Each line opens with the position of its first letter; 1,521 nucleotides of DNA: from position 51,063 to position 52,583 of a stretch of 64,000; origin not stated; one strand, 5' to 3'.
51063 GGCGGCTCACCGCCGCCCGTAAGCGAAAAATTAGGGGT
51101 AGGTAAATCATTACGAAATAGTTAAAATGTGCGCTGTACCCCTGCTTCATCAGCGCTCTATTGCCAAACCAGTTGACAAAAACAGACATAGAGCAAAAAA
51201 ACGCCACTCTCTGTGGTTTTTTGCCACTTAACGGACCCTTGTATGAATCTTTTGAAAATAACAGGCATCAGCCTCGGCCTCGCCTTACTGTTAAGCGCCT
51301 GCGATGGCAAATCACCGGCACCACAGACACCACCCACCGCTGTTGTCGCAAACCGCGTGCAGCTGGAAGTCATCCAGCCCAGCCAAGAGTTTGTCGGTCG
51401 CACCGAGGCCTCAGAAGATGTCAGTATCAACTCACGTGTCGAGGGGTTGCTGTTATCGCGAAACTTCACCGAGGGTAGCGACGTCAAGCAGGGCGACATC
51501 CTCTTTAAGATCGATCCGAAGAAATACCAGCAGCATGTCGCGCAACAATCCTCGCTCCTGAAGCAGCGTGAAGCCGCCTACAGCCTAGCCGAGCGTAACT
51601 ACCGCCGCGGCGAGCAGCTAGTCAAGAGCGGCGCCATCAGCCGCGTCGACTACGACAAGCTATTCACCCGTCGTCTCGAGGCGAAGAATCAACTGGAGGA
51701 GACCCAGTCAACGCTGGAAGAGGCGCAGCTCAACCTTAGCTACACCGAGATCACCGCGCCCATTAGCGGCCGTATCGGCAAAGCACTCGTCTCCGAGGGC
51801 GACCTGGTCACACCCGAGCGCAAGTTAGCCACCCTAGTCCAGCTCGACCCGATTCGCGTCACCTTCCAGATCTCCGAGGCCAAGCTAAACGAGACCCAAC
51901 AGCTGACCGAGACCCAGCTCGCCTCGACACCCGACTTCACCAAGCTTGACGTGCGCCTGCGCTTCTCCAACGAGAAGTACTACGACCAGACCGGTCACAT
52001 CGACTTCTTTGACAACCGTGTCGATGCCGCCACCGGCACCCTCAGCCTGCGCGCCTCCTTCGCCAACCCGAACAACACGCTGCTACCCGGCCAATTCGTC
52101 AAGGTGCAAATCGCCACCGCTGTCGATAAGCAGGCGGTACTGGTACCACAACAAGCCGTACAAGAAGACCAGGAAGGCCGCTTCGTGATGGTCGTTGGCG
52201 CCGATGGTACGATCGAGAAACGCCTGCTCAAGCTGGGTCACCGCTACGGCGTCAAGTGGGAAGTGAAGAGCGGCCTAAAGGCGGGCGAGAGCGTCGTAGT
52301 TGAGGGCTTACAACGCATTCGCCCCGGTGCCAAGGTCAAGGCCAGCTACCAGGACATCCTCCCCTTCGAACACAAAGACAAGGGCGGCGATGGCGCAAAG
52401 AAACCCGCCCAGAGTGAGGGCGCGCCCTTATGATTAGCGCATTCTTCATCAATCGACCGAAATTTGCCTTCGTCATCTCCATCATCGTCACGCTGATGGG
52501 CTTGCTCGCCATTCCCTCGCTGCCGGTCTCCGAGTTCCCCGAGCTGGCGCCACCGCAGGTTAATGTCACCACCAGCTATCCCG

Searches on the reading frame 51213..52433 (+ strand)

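Call 71: search_protein_families(library=pfam, proteins=[window:51213-52433:+], max_evalue=0.000001)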
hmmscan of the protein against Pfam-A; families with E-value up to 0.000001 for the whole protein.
window:51213-52433:+ (406 aa): 2 families
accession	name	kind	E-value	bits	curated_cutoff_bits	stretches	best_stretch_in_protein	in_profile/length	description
PF16576.10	HlyD_D23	-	1.9e-17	63.7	30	1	137-296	77-214/214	Barrel-sandwich domain of CusB or HlyD membrane-fusion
PF13437.12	HlyD_3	-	3.5e-11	44.2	22.2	1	180-293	2-106/106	HlyD family secretion protein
